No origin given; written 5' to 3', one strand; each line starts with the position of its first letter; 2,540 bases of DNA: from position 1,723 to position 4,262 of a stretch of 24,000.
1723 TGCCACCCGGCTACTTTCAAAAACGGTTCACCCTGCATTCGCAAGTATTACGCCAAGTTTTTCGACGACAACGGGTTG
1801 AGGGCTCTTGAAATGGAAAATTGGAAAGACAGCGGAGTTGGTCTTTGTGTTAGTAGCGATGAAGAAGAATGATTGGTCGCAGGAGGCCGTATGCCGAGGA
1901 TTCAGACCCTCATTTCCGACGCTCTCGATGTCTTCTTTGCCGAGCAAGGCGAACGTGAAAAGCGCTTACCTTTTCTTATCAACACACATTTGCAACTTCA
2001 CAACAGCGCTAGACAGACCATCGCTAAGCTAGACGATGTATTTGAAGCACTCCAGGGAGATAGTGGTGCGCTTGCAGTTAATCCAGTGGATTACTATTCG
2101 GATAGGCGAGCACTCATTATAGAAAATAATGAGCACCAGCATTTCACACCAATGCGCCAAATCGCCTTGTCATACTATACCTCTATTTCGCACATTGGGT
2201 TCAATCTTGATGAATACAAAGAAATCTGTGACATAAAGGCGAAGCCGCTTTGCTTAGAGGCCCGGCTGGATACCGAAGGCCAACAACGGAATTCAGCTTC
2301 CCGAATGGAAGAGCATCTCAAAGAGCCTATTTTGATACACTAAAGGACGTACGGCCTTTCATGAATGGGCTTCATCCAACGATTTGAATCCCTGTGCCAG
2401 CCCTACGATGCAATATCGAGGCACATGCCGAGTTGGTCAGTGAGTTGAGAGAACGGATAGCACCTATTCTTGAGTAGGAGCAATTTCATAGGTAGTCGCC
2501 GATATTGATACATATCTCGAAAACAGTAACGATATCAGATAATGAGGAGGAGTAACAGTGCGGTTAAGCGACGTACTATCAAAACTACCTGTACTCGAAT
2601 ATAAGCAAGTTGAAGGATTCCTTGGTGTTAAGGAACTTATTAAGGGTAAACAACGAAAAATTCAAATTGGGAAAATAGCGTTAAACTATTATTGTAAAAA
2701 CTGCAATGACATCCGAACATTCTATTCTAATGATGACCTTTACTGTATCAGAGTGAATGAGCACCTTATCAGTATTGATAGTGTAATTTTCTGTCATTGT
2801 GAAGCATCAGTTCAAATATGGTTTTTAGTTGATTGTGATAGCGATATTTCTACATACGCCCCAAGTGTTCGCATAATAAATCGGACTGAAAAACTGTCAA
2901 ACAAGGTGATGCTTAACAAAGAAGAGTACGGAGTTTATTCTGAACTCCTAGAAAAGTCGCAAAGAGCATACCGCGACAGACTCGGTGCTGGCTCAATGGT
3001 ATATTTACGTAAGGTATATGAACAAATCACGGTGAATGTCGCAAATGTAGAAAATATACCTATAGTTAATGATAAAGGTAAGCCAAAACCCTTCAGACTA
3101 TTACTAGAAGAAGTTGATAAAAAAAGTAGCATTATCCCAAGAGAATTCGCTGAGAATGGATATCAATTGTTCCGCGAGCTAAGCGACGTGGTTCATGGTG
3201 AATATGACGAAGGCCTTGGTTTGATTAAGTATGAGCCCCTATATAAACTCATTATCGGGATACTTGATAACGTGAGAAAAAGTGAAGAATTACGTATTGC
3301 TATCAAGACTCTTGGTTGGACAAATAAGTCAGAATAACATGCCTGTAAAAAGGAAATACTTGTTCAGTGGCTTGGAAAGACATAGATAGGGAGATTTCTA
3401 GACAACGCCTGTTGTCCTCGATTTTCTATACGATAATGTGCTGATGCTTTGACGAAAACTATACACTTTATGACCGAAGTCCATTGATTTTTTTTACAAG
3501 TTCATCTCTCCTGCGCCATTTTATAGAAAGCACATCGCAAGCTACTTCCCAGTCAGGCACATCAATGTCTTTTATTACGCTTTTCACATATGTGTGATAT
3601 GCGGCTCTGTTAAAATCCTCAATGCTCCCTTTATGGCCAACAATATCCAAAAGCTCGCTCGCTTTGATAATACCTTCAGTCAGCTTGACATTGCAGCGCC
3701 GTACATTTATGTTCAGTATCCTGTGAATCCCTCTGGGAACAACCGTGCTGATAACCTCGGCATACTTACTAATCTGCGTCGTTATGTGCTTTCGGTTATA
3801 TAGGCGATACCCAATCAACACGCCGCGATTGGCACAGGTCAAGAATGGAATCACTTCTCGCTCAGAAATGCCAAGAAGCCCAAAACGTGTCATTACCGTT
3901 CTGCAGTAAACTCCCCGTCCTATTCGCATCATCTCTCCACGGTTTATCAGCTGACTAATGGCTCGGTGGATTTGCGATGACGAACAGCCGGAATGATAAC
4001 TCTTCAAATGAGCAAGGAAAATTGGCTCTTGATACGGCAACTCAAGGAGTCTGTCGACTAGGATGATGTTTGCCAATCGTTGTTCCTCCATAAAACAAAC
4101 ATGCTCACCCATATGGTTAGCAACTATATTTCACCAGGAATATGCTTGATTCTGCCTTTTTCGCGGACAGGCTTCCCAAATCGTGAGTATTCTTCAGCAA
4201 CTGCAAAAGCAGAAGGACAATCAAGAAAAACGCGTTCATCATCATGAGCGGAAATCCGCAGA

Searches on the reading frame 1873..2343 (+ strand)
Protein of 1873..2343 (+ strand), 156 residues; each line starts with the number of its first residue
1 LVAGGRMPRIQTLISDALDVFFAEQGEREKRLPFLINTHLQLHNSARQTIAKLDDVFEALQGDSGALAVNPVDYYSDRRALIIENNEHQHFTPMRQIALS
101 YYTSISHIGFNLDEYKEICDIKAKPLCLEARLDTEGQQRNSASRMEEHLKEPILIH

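Call 46: search_protein_families(library=pfam, proteins=[window:1873-2343:+], max_evalue=0.001)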
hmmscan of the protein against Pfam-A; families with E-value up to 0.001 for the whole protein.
window:1873-2343:+ (156 aa): 1 family
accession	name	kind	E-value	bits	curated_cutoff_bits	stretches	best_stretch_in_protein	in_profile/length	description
PF23913.1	DUF7255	-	7.8e-05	22.8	27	1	56-145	2-93/156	Family of unknown function (DUF7255)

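Call 103: search_protein_families(library=padloc, proteins=[window:1873-2343:+], max_evalue=0.01)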
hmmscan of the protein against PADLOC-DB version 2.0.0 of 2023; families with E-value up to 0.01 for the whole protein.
window:1873-2343:+ (156 aa): 0 families

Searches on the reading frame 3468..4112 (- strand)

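Call 46: search_protein_families(library=pfam, proteins=[window:3468-4112:-], max_evalue=0.001)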
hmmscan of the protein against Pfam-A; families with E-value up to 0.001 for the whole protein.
window:3468-4112:- (214 aa): 0 families

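Call 103: search_protein_families(library=padloc, proteins=[window:3468-4112:-], max_evalue=0.01)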
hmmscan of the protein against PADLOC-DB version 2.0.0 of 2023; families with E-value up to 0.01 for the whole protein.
window:3468-4112:- (214 aa): 10 families
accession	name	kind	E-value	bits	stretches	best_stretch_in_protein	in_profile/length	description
PDLC02251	AbiEi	-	1.7e-37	127.1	1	41-181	31-171/230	AbiEi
PDLC02226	AbiEi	-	1.5e-12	45.8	1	25-168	14-157/202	AbiEi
PDLC02236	AbiEi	-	3.9e-12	44.3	1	27-186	12-178/207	AbiEi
PDLC02247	AbiEi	-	2.5e-10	38.6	1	51-158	49-157/215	AbiEi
PDLC02250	AbiEi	-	9e-08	30.2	1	46-146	29-132/197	AbiEi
PDLC02229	AbiEi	-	1.1e-07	30.5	1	43-77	28-62/131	AbiEi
PDLC02246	AbiEi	-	6.5e-07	27.1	1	44-128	34-119/230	AbiEi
PDLC02264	AbiEi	-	1.1e-06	26.8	1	43-96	31-84/205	AbiEi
PDLC02234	AbiEi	-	3.1e-05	21.8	1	45-113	26-95/191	AbiEi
PDLC02225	AbiEi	-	0.0082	13.9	0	45-72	27-55/198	AbiEi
